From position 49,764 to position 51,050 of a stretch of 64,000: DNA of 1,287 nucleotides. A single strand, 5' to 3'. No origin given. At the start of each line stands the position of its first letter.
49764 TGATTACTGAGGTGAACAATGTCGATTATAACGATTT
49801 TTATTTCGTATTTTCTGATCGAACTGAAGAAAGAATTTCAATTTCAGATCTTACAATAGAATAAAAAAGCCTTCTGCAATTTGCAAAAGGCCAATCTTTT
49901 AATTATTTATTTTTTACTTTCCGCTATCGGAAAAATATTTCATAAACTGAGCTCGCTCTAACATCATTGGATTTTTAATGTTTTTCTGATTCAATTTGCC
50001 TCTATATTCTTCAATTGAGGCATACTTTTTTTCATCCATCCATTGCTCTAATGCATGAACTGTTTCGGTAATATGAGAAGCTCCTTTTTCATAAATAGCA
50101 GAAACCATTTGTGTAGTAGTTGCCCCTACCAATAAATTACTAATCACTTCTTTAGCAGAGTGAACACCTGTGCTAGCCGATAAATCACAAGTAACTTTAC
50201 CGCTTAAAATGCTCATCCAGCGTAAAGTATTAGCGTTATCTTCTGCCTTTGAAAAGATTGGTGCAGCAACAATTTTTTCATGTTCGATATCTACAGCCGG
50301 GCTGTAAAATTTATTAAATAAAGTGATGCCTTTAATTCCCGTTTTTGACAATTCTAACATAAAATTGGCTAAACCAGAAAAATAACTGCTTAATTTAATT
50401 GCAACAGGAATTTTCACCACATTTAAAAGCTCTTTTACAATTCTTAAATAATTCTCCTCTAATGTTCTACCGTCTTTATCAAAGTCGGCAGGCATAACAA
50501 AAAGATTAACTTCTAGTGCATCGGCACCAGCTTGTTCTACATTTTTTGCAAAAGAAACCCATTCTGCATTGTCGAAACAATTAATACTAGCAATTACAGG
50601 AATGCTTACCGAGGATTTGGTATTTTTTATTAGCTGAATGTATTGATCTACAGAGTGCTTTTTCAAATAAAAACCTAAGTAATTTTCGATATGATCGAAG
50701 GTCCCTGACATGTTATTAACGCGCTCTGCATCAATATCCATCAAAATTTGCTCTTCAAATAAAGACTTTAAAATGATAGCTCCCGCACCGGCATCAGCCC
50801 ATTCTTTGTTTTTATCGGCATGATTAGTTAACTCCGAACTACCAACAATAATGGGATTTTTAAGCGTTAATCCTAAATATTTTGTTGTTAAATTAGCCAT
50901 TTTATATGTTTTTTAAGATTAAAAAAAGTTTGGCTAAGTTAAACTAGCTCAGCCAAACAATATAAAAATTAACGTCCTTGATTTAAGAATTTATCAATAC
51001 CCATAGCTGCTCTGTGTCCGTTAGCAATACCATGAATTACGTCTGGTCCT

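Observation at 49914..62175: A 13-gene Mrp + NuoHBCDI-like operon in MBX/MBS gene order with an NAD(P)H-flavoprotein input module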

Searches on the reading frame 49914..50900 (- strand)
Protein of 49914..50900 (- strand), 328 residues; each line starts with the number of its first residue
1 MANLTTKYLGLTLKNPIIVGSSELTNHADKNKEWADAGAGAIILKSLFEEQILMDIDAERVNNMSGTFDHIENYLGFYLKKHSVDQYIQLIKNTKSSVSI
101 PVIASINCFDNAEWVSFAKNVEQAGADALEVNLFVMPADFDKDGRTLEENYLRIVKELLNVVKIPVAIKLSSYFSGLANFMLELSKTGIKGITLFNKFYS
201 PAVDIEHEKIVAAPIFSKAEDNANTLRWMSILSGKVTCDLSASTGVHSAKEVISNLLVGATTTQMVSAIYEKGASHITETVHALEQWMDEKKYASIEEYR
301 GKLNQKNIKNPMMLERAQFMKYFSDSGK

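Call 5: search_protein_families(library=pfam, proteins=[window:49914-50900:-], max_evalue=0.01)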
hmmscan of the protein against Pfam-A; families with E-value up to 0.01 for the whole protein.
window:49914-50900:- (328 aa): 2 families
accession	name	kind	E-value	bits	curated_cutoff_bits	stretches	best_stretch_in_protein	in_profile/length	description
PF01180.27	DHO_dh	-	9.1e-13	48.5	27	1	4-286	2-289/291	Dihydroorotate dehydrogenase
PF00701.28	DHDPS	-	0.0011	18.3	22.1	0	83-129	52-100/289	Dihydrodipicolinate synthetase family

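Call 9: search_solved_structures(query=window:49914-50900:-, max_evalue=0.001, show_alignments=2)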
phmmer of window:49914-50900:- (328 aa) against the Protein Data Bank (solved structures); distinct sequences matched with E-value up to 0.001: 13.
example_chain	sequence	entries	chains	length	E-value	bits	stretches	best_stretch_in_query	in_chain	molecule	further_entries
1jub_A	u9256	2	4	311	1.1e-07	34.5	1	83-304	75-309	dihydroorotate dehydrogenase A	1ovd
1jrb_A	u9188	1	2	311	1.1e-07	34.5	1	82-304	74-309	dihydroorotate dehydrogenase A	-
1jqv_A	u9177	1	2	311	1.3e-07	34.3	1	84-304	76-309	Dihydroorotate dehydrogenase A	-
1jqx_A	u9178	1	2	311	1.4e-07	34.2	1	84-304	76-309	dihydroorotate dehydrogenase A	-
1dor_A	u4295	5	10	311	1.4e-07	34.2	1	84-304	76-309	DIHYDROOROTATE DEHYDROGENASE A | DIHYDROOROTATE DEHYDROGENASE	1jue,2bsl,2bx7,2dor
1jrc_A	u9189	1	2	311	1.5e-07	34.1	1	84-304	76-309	dihydroorotate dehydrogenase A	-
1ep1_A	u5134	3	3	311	1.7e-05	27.4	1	4-297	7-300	DIHYDROOROTATE DEHYDROGENASE B (PYRD SUBUNIT)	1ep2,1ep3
3oix_A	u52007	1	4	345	0.00022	23.7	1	240-305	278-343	Putative dihydroorotate dehydrogenase; dihydroorotate oxidase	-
5ue9_A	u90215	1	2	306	0.00037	23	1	4-270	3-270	Dihydroorotate dehydrogenase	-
5ksw_A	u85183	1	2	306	0.00057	22.3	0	4-270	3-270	Dihydroorotate dehydrogenase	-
1h7x_A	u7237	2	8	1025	0.00069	22.1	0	4-196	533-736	DIHYDROPYRIMIDINE DEHYDROGENASE | Dihydropyrimidine dehydrogenase [NADP(+)]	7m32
1gt8_A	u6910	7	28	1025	0.00081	21.9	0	4-196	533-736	DIHYDROPYRIMIDINE DEHYDROGENASE | Dihydropyrimidine dehydrogenase [NADP(+)]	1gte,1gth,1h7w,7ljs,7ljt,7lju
7m31_A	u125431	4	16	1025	0.00092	21.7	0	4-196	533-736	Dihydropyrimidine dehydrogenase [NADP(+)]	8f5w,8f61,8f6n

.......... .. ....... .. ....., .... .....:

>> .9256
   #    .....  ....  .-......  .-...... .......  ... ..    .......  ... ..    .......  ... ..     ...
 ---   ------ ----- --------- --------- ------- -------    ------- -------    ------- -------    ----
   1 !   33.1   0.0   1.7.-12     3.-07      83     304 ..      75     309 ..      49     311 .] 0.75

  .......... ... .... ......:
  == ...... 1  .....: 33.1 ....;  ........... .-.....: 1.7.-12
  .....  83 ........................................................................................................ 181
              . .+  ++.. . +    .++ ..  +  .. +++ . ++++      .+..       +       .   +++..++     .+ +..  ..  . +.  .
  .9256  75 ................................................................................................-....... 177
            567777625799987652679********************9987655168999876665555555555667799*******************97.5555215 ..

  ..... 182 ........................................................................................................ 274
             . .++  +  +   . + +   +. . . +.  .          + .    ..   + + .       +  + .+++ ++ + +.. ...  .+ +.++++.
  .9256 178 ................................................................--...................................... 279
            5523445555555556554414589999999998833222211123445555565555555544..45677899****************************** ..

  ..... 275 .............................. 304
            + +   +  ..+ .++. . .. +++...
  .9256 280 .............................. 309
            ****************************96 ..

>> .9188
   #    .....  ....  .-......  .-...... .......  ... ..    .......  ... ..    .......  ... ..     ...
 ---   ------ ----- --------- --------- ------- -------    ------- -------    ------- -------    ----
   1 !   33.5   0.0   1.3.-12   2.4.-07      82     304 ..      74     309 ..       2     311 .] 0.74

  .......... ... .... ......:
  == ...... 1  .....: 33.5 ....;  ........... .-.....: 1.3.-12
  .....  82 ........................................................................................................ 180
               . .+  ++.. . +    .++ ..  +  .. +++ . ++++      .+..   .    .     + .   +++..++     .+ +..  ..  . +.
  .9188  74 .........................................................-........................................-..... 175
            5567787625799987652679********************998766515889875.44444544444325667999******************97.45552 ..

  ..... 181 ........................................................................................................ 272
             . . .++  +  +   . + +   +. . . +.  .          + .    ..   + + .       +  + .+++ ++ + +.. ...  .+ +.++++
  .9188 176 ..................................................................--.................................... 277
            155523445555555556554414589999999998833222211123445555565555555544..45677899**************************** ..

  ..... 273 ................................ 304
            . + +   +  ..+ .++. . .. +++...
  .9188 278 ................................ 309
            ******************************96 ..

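Call 10: search_protein_families(library=ncbifam, proteins=[window:49914-50900:-], max_evalue=0.001)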
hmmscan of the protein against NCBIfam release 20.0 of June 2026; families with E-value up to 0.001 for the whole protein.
window:49914-50900:- (328 aa): 8 families
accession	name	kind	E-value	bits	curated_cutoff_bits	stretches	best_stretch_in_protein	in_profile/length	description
NF005741.0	PRK07565.1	subfamily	8.2e-116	386.8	303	1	1-325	1-328/335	dihydroorotate dehydrogenase-like protein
NF005574.0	PRK07259.1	equivalog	1.5e-25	89.7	269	1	2-303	3-302/304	dihydroorotate dehydrogenase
TIGR01037.2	pyrD_sub1_fam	subfamily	1.4e-24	86.7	270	1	4-301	1-297/300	dihydroorotate dehydrogenase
NF006183.0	PRK08318.1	equivalog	5.9e-24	84.6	335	1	1-315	1-330/422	NAD-dependent dihydropyrimidine dehydrogenase subunit PreA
NF041011.1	dihydoor_dh_Arch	equivalog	1.6e-18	66.8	330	1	10-299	5-283/289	dihydroorotate dehydrogenase PyrD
NF002702.0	PRK02506.1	equivalog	3.4e-14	52.7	301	1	2-305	2-311/313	dihydroorotate oxidase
TIGR02151.1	IPP_isom_2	equivalog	5.1e-06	25.6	281.3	1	79-294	96-317/338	type 2 isopentenyl-diphosphate Delta-isomerase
NF003645.0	PRK05286.1-2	equivalog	0.00011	21.2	366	1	225-305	277-356/359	quinone-dependent dihydroorotate dehydrogenase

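Call 43: find_homologous_proteins(query=window:49914-50900:-, max_evalue=1e-10)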
Query window:49914-50900:- (328 aa): 7990 proteins with E <= 1e-10 among 8000 candidates; the best 120 are listed.
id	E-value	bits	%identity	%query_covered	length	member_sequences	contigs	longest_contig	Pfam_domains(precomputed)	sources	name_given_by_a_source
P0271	8.3e-212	720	100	100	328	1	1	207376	PF01180.28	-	-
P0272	5.5e-153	526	71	100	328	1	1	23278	PF01180.28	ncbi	-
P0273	8.7e-152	523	71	100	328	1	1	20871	PF01180.28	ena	-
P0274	1.9e-151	521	72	100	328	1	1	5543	PF01180.28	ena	-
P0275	1.2e-150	519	70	100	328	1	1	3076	PF01180.28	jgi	jgi:dihydroorotate dehydrogenase (fumarate)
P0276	1.1e-147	509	69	100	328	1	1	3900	PF01180.28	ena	-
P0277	1.4e-145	502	67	100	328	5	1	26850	PF01180.28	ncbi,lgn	-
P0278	1.4e-145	502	69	100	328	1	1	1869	PF01180.28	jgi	-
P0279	4.3e-145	501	68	100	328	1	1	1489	PF01180.28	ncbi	-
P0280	1.7e-144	499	68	99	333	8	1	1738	PF01180.28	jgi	-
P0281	9.6e-144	496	67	100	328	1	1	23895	PF01180.28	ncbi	-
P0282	3.2e-143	494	67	100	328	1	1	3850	PF01180.28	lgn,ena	-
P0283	4.1e-143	494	67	99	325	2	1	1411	PF01180.28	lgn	-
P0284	4.6e-143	494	68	100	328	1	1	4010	PF01180.28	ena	-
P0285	1.6e-142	492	68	98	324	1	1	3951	PF01180.28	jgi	-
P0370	2.3e-119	416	56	99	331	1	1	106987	PF01180.28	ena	-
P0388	1.3e-116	407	55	99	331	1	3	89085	PF01180.28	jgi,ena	-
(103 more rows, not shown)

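Call 44: find_encoding_contigs(protein=P0370, flank=6000, max_places=1)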
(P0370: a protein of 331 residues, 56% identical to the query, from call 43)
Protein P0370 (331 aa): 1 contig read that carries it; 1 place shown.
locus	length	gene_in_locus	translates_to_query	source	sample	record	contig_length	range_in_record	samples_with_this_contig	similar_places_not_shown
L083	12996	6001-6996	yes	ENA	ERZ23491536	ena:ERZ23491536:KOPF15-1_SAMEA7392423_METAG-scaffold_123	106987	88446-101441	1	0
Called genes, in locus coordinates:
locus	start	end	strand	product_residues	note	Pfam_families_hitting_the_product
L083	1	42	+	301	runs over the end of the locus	PF00146:NADHdh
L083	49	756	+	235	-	PF01058:Oxidored_q6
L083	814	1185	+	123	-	PF05635:23S_rRNA_IVP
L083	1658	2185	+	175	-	PF00329:Complex1_30kDa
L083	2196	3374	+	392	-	PF00346:Complex1_49kDa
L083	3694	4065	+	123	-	PF05635:23S_rRNA_IVP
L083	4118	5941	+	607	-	PF00037:Fer4 (weak), PF12838:Fer4_7 (weak), PF13187:Fer4_9 (weak), PF14691:Fer4_20, PF01266:DAO (weak), PF01946:Thi4 (weak), PF07992:Pyr_redox_2, PF13450:NAD_binding_8, +4 more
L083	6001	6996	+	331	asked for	PF01180:DHO_dh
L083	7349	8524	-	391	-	PF00465:Fe-ADH, PF13685:Fe-ADH_2, PF25137:ADH_Fe_C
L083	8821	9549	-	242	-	PF10988:DUF2807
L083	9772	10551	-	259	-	-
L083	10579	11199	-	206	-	-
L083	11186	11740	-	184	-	PF04542:Sigma70_r2, PF08281:Sigma70_r4_2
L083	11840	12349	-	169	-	-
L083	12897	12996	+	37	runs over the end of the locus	-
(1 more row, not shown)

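Call 45: find_encoding_contigs(protein=P0388, flank=6000, max_places=1)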
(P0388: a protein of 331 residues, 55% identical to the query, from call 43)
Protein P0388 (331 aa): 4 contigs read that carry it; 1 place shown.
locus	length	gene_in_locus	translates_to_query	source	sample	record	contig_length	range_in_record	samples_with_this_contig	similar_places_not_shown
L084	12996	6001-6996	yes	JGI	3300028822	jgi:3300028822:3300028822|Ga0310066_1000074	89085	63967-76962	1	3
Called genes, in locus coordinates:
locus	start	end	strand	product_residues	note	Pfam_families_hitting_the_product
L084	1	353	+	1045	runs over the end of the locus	PF00361:Proton_antipo_M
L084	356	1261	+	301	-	PF00146:NADHdh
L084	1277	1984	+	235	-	PF01058:Oxidored_q6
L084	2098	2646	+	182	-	PF00329:Complex1_30kDa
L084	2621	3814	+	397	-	PF00346:Complex1_49kDa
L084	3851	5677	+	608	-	PF13534:Fer4_17 (faint), PF00037:Fer4 (weak), PF12838:Fer4_7 (weak), PF14691:Fer4_20, PF01266:DAO, PF01946:Thi4 (weak), PF07992:Pyr_redox_2, PF13450:NAD_binding_8, +4 more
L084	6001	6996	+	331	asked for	PF01180:DHO_dh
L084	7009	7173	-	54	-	-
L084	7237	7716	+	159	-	-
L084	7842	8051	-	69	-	-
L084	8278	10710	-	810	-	PF12704:MacB_PCD, PF02687:FtsX, PF12704:MacB_PCD, PF02687:FtsX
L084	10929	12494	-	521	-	PF00149:Metallophos, PF12850:Metallophos_2 (weak)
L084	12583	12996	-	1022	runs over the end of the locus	PF00873:ACR_tran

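Call 71: predict_structure(alignment_id=A2)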
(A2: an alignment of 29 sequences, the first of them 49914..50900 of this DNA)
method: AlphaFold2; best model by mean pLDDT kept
length: 328 residues; sequences in the alignment: 29
mean_pLDDT: 84.9   pTM: 0.85
mean pLDDT of the five models: 84.9, 77.9, 76.8, 76.7, 75.0
residues with pLDDT >= 90: 172; 70-90: 104; 50-70: 34; < 50: 18
segments of 3 or more residues with pLDDT < 50: 57-60, 62-64, 66-76
pLDDT, mean of each block of 10 residues (from residue 1): 94 97 89 97 80 51 48 52 87 97 85 79 96 71 79 90 94 71 94 79 85 80 90 94 92 97 93 95 97 97 89 83 77
secondary structure, 60 per line:
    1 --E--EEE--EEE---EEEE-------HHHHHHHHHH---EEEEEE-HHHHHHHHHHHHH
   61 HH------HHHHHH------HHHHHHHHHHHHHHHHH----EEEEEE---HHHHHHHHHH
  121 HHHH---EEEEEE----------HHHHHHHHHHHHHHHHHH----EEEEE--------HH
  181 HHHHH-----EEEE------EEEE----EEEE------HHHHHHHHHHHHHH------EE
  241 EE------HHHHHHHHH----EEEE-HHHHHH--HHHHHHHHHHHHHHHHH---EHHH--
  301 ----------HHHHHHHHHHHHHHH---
elements in order: E6-8 E11-13 E17-20 H28-37 E41-46 H48-62 H69-74 H81-97 E102-107 H111-124 E128-133 H144-161 E166-170 H179-185 E191-194 E201-204 E209-212 H219-232 E239-242 H249-257 E262-265 H267-272 H275-291 H311-325

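Call 73: fold_search(model_id=the predicted structure, library=pdb)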
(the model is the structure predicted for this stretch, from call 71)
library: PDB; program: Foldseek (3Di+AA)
matches with E <= 10: 1917; with E <= 0.001: 1402
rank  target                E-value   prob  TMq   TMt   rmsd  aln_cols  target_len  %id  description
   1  1jrb_A                3.4e-15  1.00  0.72  0.75   6.0       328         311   19  The P56A mutant of Lactococcus lactis dihydroorotate dehydrogenase A (released 2003-09-09)
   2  1jqx_A                6.1e-15  1.00  0.71  0.74   6.1       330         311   20  The R57A mutant of Lactococcus lactis dihydroorotate dehydrogenase A (released 2003-09-09)
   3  1dor_A                9.1e-15  1.00  0.70  0.74   6.1       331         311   19  DIHYDROOROTATE DEHYDROGENASE A FROM LACTOCOCCUS LACTIS (released 1997-04-21)
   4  1jrc_A                9.7e-15  1.00  0.72  0.75   6.0       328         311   20  The N67A mutant of Lactococcus lactis dihydroorotate dehydrogenase A (released 2003-09-09)
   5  7m31_C                1.2e-14  1.00  0.67  0.23   7.3       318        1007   18  Dihydropyrimidine Dehydrogenase (DPD) C671S Mutant Soaked with Thymine and NADPH Anaerobically (released 2021-06-09)
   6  1gte_C                1.5e-14  1.00  0.68  0.23   7.2       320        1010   18  DIHYDROPYRIMIDINE DEHYDROGENASE (DPD) FROM PIG, BINARY COMPLEX WITH 5-IODOURACIL (released 2002-04-11)
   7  1gte_A                1.6e-14  1.00  0.69  0.24   7.7       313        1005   19  DIHYDROPYRIMIDINE DEHYDROGENASE (DPD) FROM PIG, BINARY COMPLEX WITH 5-IODOURACIL (released 2002-04-11)
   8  7lju_B                1.6e-14  1.00  0.68  0.23   7.6       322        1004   18  Porcine Dihydropyrimidine Dehydrogenase (DPD) crosslinked with 5-Ethynyluracil (5EU) (released 2021-04-07)
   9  1h7x_A                1.6e-14  1.00  0.70  0.24  11.4       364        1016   18  Dihydropyrimidine dehydrogenase (DPD) from pig, ternary complex of a mutant enzyme (C671A), NADPH and 5-fluorouracil (released 2001-02-23)
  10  1gte_D                1.7e-14  1.00  0.69  0.23   7.2       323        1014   18  DIHYDROPYRIMIDINE DEHYDROGENASE (DPD) FROM PIG, BINARY COMPLEX WITH 5-IODOURACIL (released 2002-04-11)
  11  1h7w_D                1.7e-14  1.00  0.67  0.23  10.9       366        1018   16  Dihydropyrimidine dehydrogenase (DPD) from pig (released 2001-02-23)
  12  1ovd_A                1.9e-14  1.00  0.71  0.74   6.1       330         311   20  THE K136E MUTANT OF LACTOCOCCUS LACTIS DIHYDROOROTATE DEHYDROGENASE A IN COMPLEX WITH OROTATE (released 2003-08-19)
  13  1h7x_B                2.6e-14  1.00  0.65  0.23   7.6       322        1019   17  Dihydropyrimidine dehydrogenase (DPD) from pig, ternary complex of a mutant enzyme (C671A), NADPH and 5-fluorouracil (released 2001-02-23)
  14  1h7w_B                2.9e-14  1.00  0.67  0.23   7.4       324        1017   17  Dihydropyrimidine dehydrogenase (DPD) from pig (released 2001-02-23)
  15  1h7w_A                2.9e-14  1.00  0.68  0.24  10.8       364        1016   17  Dihydropyrimidine dehydrogenase (DPD) from pig (released 2001-02-23)
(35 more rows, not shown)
